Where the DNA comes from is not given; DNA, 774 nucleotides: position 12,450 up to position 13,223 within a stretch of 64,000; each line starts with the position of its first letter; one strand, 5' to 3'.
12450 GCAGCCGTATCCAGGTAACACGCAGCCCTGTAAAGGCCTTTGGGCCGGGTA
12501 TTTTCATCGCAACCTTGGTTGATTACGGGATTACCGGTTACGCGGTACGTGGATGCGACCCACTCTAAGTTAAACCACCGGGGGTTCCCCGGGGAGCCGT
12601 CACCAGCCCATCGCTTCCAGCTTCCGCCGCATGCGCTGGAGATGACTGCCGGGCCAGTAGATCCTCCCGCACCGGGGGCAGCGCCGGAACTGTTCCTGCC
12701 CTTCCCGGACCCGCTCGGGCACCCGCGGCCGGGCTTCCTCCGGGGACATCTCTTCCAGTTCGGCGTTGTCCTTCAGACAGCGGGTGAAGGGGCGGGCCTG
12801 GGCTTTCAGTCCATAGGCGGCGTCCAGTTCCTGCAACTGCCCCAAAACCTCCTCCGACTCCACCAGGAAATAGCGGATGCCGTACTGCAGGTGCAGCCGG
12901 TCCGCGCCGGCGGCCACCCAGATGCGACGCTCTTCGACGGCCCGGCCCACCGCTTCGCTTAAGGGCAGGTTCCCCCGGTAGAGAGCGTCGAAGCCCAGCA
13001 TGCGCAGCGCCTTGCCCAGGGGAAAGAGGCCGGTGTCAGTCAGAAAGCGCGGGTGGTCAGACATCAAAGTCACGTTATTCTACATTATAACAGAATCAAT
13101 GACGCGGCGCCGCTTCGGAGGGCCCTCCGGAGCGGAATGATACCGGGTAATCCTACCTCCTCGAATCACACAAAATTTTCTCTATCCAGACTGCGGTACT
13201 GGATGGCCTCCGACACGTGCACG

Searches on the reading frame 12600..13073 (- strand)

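Call 71: search_protein_families(library=pfam, proteins=[window:12600-13073:-], max_evalue=0.001)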
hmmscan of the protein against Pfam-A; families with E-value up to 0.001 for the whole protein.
window:12600-13073:- (157 aa): 1 family
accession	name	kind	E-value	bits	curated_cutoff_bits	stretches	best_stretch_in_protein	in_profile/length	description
PF01927.22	Mut7-C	-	1.8e-34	119.4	23.3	1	8-151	1-145/146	Mut7-C RNAse domain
